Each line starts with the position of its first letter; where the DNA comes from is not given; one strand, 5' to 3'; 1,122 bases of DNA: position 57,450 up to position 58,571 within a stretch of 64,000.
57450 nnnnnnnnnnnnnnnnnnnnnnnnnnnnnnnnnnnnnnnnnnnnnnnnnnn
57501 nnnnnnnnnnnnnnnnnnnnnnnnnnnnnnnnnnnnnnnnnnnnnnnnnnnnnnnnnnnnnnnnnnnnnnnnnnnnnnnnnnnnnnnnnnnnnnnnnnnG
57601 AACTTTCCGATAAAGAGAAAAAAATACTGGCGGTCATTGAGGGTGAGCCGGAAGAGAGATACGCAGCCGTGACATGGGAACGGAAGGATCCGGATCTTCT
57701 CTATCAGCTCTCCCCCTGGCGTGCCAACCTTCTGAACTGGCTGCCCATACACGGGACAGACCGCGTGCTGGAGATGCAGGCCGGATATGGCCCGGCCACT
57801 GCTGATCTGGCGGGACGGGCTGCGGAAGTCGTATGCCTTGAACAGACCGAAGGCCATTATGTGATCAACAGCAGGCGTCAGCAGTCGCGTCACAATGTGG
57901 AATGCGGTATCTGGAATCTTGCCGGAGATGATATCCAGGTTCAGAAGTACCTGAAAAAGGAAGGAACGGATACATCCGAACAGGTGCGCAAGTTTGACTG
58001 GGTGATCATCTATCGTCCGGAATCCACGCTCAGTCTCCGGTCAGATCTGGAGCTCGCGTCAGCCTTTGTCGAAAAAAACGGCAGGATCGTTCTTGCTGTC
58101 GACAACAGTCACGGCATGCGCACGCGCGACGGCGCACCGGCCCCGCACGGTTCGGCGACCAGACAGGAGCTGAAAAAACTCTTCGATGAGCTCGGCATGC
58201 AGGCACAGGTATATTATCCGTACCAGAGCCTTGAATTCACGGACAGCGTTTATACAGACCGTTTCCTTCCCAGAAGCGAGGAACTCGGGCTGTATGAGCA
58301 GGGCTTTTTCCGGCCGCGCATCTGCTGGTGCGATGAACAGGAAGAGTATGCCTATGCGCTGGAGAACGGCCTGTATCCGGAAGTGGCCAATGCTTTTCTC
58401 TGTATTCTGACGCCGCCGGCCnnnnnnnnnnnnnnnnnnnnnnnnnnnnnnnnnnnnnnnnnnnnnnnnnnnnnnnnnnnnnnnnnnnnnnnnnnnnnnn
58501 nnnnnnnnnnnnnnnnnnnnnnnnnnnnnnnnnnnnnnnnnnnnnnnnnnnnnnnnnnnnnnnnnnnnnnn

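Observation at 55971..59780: WbdD-like chain terminator and molecular ruler in a Firmicute rhamnan ABC-export locus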

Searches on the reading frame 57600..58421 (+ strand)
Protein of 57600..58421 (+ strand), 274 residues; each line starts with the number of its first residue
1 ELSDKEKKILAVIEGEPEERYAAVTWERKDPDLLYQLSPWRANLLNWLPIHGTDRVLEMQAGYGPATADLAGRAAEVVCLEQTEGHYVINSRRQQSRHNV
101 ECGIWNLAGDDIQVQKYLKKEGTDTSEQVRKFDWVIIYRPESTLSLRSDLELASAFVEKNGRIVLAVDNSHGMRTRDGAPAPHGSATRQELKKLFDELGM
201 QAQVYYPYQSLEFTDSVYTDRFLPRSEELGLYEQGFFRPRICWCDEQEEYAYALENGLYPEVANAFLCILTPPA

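Call 13: search_solved_structures(query=A3, max_evalue=10, show_alignments=3)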
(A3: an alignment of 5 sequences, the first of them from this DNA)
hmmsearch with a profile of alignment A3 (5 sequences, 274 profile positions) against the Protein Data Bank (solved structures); distinct sequences matched with E-value up to 10: 25.
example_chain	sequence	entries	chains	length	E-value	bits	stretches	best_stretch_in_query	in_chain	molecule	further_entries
5wp5_A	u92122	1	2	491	9.4e-06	28.2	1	41-115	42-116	Phosphomethylethanolamine N-methyltransferase 2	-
5wp4_A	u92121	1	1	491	2.8e-05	26.7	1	41-115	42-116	Phosphoethanolamine N-methyltransferase 1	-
1uwv_A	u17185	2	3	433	0.0031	20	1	42-86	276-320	23S RRNA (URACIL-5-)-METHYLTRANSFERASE RUMA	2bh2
8qby_t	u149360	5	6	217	0.082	15.3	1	42-83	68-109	Protein-L-isoaspartate O-methyltransferase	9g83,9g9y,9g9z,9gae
6wlf_A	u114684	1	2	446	0.097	15.1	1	36-101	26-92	Phosphoethanolamine N-methyltransferase 1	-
3lbf_A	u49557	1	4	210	0.14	14.5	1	6-86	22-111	Protein-L-isoaspartate O-methyltransferase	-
6ifv_A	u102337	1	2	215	0.15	14.4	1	44-101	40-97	Ribosomal RNA small subunit methyltransferase A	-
1vbf_A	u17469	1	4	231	0.18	14.2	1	45-100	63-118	231aa long hypothetical protein-L-isoaspartate O-methyltransferase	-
6ifw_A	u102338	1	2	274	0.19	14.1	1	44-100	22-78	Ribosomal RNA small subunit methyltransferase A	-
6ifx_A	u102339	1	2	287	0.19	14.1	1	44-100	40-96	Ribosomal RNA small subunit methyltransferase A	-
6ifs_A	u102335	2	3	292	0.21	14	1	44-100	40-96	Ribosomal RNA small subunit methyltransferase A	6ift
7v2l_W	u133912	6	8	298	0.22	13.9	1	44-100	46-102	Ribosomal RNA small subunit methyltransferase A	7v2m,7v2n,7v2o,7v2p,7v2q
2yvl_A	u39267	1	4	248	0.26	13.7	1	48-95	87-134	Hypothetical protein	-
6rbd_y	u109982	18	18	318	0.27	13.6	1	44-86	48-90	Dimethyladenosine transferase | rRNA adenine N(6)-methyltransferase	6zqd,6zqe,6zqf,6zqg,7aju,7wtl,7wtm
1yub_A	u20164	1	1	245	0.29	13.5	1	43-93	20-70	RRNA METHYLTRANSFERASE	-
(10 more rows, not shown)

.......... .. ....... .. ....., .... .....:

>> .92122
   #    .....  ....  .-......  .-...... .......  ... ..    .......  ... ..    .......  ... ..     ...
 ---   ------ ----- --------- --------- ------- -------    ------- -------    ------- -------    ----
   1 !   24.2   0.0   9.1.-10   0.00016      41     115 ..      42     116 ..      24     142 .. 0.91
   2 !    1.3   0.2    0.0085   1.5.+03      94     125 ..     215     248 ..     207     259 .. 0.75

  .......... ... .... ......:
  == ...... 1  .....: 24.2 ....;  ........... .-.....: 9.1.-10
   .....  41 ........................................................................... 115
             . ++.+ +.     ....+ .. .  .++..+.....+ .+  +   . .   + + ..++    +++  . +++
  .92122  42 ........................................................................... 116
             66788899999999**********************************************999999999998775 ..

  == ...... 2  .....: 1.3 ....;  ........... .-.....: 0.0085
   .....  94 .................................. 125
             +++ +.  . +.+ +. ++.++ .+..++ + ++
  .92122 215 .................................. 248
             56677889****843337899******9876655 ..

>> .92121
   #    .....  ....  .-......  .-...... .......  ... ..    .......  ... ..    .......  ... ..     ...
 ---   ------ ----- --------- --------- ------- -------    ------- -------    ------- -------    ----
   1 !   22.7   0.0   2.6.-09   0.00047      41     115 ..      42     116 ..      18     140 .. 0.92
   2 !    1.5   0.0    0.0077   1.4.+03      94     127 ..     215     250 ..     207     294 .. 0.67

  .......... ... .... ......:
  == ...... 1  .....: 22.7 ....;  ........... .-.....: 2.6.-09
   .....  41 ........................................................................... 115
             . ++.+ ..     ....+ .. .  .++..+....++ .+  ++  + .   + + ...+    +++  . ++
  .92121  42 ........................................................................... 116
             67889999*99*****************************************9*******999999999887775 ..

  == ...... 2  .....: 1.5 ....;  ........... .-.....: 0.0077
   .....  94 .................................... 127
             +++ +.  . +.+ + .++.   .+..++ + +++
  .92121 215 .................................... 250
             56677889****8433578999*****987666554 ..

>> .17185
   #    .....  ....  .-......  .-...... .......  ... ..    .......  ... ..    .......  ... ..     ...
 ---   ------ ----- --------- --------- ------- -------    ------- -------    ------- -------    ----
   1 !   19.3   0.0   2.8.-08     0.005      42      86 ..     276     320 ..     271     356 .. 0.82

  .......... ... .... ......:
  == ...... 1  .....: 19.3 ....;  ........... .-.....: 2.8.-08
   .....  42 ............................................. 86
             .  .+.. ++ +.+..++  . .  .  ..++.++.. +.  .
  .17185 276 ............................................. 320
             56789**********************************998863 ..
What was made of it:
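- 57609..58427 (+): Class I SAM methyltransferase-fold domain (residues 66-338), probably catalytically degenerate. PDB profile hit 5wp5, E=9e-6 (call 13).
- Checked: It is a class I SAM methyltransferase by profile: PDB phosphoethanolamine N-methyltransferase 5wp5, E=9e-6, with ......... aligned to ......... (call 13).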

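Call 32: find_homologous_proteins(query=A3, max_evalue=0.001)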
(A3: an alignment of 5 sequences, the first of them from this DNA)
Query A3 (5 sequences): 8000 candidates shared short words with the query, none scored E <= 0.001.
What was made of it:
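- Tried and rejected: It returned nothing because unrelated candidates flooded the index (call 32).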

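Call 41: search_protein_representatives(alignment_id=A3)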
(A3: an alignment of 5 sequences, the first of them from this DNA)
Query: 5 sequences, 274 profile positions. Proteins with E-value up to 0.001 (for the whole library): 1828; up to 1e-10: 815; up to 1e-30: 30. The best 150 are listed.
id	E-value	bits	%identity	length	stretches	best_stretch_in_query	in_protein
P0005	5.0e-151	517.8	-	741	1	1-274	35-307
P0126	6.8e-42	159.9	-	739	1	4-273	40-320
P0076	3.7e-40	154.2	-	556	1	4-270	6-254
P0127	5.7e-39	150.3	-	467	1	5-271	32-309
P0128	1.1e-37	146.1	-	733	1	6-272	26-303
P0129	9.3e-37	143.1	-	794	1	4-273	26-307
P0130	3.2e-36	141.3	-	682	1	4-273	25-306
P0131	9.0e-35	136.6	-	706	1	5-273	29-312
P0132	1.6e-34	135.7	-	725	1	5-271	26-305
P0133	5.1e-34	134.1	-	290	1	7-271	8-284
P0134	1.1e-33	133.0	-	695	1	5-270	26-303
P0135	1.6e-33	132.5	-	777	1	4-271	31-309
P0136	2.2e-33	132.0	-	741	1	4-269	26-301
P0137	4.2e-33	131.1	-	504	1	5-273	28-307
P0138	4.5e-33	131.0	-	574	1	6-272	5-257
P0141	1.1e-32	129.7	-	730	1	5-269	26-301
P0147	3.0e-32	128.3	-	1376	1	6-273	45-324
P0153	1.9e-31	125.7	-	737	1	6-273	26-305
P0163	3.7e-30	121.5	-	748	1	4-268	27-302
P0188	1.4e-28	116.3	-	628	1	5-271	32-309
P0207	3.6e-27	111.6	-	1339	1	4-271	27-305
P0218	1.1e-26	110.1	-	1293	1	4-271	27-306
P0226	2.0e-26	109.2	-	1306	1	4-273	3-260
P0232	3.1e-26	108.6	-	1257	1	4-272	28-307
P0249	2.8e-25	105.5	-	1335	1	4-273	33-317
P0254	8.1e-25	103.9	-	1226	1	5-270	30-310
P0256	9.0e-25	103.8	-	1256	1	3-272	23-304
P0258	1.2e-24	103.3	-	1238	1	5-272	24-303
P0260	1.6e-24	103.0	-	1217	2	4-106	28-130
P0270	3.6e-24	101.8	-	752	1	19-273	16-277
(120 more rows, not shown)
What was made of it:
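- Tried and rejected: The exhaustive search solved this (call 41).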

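Call 60: list_cluster_members(proteins=[P0147, P0207, P0218, P0249, P0226, P0232, P0254, P0256, P0258, P0260])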
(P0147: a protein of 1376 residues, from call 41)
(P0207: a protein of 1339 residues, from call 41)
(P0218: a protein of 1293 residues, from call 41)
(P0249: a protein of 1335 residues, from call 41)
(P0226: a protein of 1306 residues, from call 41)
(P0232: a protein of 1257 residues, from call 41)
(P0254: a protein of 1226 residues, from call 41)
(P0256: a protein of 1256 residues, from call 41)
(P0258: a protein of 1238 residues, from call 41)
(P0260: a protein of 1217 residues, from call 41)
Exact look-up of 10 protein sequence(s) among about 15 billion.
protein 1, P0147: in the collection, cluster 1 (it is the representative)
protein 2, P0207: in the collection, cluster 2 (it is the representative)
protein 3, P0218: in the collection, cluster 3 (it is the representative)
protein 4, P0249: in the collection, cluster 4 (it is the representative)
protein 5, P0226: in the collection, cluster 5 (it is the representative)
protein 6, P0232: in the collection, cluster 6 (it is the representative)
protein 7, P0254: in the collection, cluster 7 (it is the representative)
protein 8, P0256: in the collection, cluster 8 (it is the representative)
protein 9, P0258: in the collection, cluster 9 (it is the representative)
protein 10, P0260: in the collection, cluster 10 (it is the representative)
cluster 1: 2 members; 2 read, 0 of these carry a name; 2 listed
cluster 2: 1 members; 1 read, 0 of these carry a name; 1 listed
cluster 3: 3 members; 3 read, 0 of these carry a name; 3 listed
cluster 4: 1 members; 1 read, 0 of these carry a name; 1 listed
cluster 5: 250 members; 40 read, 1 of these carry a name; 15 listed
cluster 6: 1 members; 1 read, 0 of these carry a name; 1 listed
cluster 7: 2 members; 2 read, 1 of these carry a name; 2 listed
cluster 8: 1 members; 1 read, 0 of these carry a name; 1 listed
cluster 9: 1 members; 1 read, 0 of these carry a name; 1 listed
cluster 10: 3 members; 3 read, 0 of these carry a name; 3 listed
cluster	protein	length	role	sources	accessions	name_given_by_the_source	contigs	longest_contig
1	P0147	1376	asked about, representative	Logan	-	-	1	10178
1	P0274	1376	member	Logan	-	-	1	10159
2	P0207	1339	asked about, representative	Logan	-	-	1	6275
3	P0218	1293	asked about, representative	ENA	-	-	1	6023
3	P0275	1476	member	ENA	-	-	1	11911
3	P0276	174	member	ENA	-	-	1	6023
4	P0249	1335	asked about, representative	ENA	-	-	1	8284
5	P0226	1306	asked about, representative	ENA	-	-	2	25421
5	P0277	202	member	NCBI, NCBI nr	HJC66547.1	MAG TPA: glycosyltransferase family 4 protein, partial [Candidatus Enterocloster ... | glycosyltransferase family 4 protein [Candidatus Enterocloster excrementigallinarum]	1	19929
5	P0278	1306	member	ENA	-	-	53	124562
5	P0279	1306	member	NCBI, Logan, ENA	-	-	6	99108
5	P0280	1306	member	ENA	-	-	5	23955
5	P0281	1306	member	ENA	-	-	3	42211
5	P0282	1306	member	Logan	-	-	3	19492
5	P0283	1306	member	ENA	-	-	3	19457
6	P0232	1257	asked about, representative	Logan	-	-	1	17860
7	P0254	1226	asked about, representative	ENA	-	-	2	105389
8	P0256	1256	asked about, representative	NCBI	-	-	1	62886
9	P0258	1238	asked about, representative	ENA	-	-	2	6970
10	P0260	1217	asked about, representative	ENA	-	-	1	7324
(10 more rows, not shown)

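Call 66: search_protein_families(library=pfam, proteins=[P0147, P0207, P0218, P0226, P0249, P0254, P0256], max_evalue=0.00001)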
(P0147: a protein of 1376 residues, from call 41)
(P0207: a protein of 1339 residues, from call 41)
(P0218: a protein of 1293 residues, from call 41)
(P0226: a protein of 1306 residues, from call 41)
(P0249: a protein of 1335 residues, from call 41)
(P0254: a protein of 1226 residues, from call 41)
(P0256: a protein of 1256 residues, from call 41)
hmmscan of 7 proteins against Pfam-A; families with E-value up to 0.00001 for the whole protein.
P0147 (1376 aa): 10 families
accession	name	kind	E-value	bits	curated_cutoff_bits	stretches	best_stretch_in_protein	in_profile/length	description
PF00535.33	Glycos_transf_2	-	7e-45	153.4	23.3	2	846-1006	1-166/168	Glycosyl transferase family 2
PF13641.12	Glyco_tranf_2_3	-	1.2e-20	74.9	27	2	845-1026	3-192/230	Glycosyltransferase like family 2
PF08242.18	Methyltransf_12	-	9.6e-11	42.7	30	1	96-196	1-98/98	Methyltransferase domain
PF13847.12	Methyltransf_31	-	4.4e-09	36.6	27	1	90-202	2-113/145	Methyltransferase domain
PF13489.12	Methyltransf_23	-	7.2e-09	36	27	1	89-250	20-159/164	Methyltransferase domain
PF08241.18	Methyltransf_11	-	1.8e-08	35.4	21.2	1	96-198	1-95/95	Methyltransferase domain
PF13649.12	Methyltransf_25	-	2e-08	35.3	27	1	95-194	1-97/97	Methyltransferase domain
PF00398.26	RrnaAD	-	2.6e-07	30.5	24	1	79-153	18-92/263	Ribosomal RNA adenine dimethylase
PF13632.12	Glyco_trans_2_3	-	7.7e-07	29.6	27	0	1227-1318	31-120/198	Glycosyl transferase family group 2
PF02353.26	CMAS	-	1.9e-06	27.9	27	1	89-198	60-164/273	Mycolic acid cyclopropane synthetase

P0207 (1339 aa): 10 families
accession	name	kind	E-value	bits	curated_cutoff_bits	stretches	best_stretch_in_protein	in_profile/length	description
PF00535.33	Glycos_transf_2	-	4.1e-45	154.2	23.3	2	808-923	1-113/168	Glycosyl transferase family 2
PF13641.12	Glyco_tranf_2_3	-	1e-18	68.6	27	1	1064-1289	1-216/230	Glycosyltransferase like family 2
PF13489.12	Methyltransf_23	-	2.3e-11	44.1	27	1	63-235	9-161/164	Methyltransferase domain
PF13649.12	Methyltransf_25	-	1.8e-08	35.4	27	1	79-177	1-97/97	Methyltransferase domain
PF08242.18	Methyltransf_12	-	9.6e-08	33.1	30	1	80-179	1-98/98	Methyltransferase domain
PF08241.18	Methyltransf_11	-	4.5e-07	30.8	21.2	1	80-181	1-95/95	Methyltransferase domain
PF13847.12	Methyltransf_31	-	1.5e-06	28.4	27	1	73-231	1-144/145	Methyltransferase domain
PF13712.12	Glyco_tranf_2_5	-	2.3e-06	27.9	27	1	1100-1304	6-208/210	Glycosyltransferase like family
PF00398.26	RrnaAD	-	6.4e-06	25.9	24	0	64-128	19-83/263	Ribosomal RNA adenine dimethylase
PF13632.12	Glyco_trans_2_3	-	8.1e-06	26.2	27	0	1200-1294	40-131/198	Glycosyl transferase family group 2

P0218 (1293 aa): 7 families
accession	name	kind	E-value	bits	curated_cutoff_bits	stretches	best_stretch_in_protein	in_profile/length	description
PF00535.33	Glycos_transf_2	-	9.3e-25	87.9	23.3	1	946-1055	1-108/168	Glycosyl transferase family 2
PF13489.12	Methyltransf_23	-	4.3e-09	36.8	27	1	64-238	10-163/164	Methyltransferase domain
PF08242.18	Methyltransf_12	-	4.5e-09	37.4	30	1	80-179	1-97/98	Methyltransferase domain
PF13641.12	Glyco_tranf_2_3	-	1.6e-07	32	27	0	945-1059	3-119/230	Glycosyltransferase like family 2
PF08241.18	Methyltransf_11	-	3e-07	31.4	21.2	1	80-182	1-95/95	Methyltransferase domain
PF13649.12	Methyltransf_25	-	1.2e-06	29.5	27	1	79-178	1-97/97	Methyltransferase domain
PF02353.26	CMAS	-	3.2e-06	27.1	27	1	75-182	62-164/273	Mycolic acid cyclopropane synthetase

P0226 (1306 aa): 7 families
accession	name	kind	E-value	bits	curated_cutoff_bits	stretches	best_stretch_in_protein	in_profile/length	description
PF00535.33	Glycos_transf_2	-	2.6e-24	86.5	23.3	1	675-800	1-129/168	Glycosyl transferase family 2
PF13692.12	Glyco_trans_1_4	-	6.4e-23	82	27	1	1135-1272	3-141/142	Glycosyl transferases group 1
PF13641.12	Glyco_tranf_2_3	-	4e-12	47.1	27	1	672-886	1-214/230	Glycosyltransferase like family 2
PF00534.26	Glycos_transf_1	-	4.9e-10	39.6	26.4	1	1131-1245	13-127/172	Glycosyl transferases group 1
PF10111.15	Glyco_tranf_2_2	-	1.7e-07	31.4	27.3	1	675-868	1-201/276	Glycosyltransferase like family 2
PF13712.12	Glyco_tranf_2_5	-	3.8e-07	30.5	27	1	739-888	43-194/210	Glycosyltransferase like family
PF13524.12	Glyco_trans_1_2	-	5.1e-07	30.2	25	1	1157-1294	4-135/144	Glycosyl transferase-like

P0249 (1335 aa): 9 families
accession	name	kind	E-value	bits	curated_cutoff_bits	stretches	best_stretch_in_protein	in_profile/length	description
PF00535.33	Glycos_transf_2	-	4.7e-45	154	23.3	2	810-967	1-165/168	Glycosyl transferase family 2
PF13641.12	Glyco_tranf_2_3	-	2.6e-20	73.9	27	2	1064-1282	3-212/230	Glycosyltransferase like family 2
PF10111.15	Glyco_tranf_2_2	-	1.2e-14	54.9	27.3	0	810-915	1-108/276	Glycosyltransferase like family 2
PF08242.18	Methyltransf_12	-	2.4e-09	38.2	30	1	86-188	1-98/98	Methyltransferase domain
PF13632.12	Glyco_trans_2_3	-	4.5e-09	36.8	27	0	891-1002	1-120/198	Glycosyl transferase family group 2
PF13649.12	Methyltransf_25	-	1.8e-08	35.4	27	1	85-160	1-78/97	Methyltransferase domain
PF08241.18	Methyltransf_11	-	9.8e-08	33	21.2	1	86-189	1-94/95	Methyltransferase domain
PF00398.26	RrnaAD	-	3.8e-07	29.9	24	1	69-141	18-90/263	Ribosomal RNA adenine dimethylase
PF13489.12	Methyltransf_23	-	8.7e-07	29.2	27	1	79-247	20-163/164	Methyltransferase domain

P0254 (1226 aa): 4 families
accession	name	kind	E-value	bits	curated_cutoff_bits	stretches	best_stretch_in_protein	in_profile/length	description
PF00535.33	Glycos_transf_2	-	3e-16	60.2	23.3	1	810-992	1-167/168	Glycosyl transferase family 2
PF13489.12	Methyltransf_23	-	1.8e-06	28.2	27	1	71-242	15-162/164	Methyltransferase domain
PF08242.18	Methyltransf_12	-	4.5e-06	27.8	30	1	82-184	1-97/98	Methyltransferase domain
PF13641.12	Glyco_tranf_2_3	-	4.8e-06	27.2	27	0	809-1026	3-208/230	Glycosyltransferase like family 2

P0256 (1256 aa): 5 families
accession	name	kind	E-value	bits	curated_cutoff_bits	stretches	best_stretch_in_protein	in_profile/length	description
PF00535.33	Glycos_transf_2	-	2.2e-24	86.7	23.3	1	982-1162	1-168/168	Glycosyl transferase family 2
PF13641.12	Glyco_tranf_2_3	-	2.3e-11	44.6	27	1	979-1203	1-216/230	Glycosyltransferase like family 2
PF00398.26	RrnaAD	-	4e-08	33.1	24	1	63-124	21-82/263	Ribosomal RNA adenine dimethylase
PF05401.17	NodS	-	3.8e-07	30.6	24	1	73-182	44-147/201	Nodulation protein S (NodS)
PF10111.15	Glyco_tranf_2_2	-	5.8e-07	29.7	27.3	0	983-1196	2-213/276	Glycosyltransferase like family 2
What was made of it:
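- On K. pneumoniae O7 ORF6-N type methyltransferase-kinase terminators: Fused versions exist in relatives (call 66).
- Closest known: Klebsiella pneumoniae O7 ORF6, N-terminal methyltransferase-kinase terminator. Same: Firmicute relatives with the identical single-polypeptide layout exist (call 66).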

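Call 90: list_cluster_members(proteins=[P0128, P0132, P0153, P0135, P0188, P0270, P0141, P0163, P0126, P0129])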
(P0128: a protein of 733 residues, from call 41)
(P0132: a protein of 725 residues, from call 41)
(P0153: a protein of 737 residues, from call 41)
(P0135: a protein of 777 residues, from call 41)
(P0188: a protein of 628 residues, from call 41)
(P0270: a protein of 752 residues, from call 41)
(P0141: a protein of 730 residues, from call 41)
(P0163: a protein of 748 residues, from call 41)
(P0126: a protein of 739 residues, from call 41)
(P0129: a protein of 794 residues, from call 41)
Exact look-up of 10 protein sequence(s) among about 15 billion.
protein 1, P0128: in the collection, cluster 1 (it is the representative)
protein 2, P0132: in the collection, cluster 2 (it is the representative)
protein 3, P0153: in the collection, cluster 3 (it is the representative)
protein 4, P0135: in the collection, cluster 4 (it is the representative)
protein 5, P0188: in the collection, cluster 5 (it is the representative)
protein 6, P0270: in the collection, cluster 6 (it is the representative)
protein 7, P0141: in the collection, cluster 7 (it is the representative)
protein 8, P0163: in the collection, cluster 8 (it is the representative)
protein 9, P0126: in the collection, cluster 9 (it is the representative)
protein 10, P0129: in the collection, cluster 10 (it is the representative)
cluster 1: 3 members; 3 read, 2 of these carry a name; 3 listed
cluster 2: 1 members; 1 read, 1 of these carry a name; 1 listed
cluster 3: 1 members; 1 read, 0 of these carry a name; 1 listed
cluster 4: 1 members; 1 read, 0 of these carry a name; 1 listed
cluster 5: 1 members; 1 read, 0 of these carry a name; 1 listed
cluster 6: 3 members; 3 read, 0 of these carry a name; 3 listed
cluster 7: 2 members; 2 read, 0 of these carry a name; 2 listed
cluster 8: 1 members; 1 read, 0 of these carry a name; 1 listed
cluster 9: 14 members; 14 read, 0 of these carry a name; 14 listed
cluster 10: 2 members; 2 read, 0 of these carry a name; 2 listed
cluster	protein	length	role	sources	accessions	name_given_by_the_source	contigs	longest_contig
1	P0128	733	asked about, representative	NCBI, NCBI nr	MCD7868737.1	MAG: methyltransferase [Clostridiales bacterium] | methyltransferase [Clostridiales bacterium]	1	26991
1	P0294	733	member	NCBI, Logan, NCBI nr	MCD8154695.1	MAG: methyltransferase [Clostridiales bacterium] | methyltransferase [Clostridiales bacterium]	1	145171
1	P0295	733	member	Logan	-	-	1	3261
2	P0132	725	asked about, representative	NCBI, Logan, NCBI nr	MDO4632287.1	MAG: class I SAM-dependent methyltransferase [Eubacteriales bacterium] | class I SAM-dependent methyltransferase [Eubacteriales bacterium]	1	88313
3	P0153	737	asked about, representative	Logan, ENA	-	-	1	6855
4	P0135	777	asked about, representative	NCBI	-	-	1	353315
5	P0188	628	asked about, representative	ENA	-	-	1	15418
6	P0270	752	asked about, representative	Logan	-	-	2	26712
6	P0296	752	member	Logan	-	-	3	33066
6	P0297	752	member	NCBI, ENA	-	-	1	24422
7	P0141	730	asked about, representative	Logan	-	-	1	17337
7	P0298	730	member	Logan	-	-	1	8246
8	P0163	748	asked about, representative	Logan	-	-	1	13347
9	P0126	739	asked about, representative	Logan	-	-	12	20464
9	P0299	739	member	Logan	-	-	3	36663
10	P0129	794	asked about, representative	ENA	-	-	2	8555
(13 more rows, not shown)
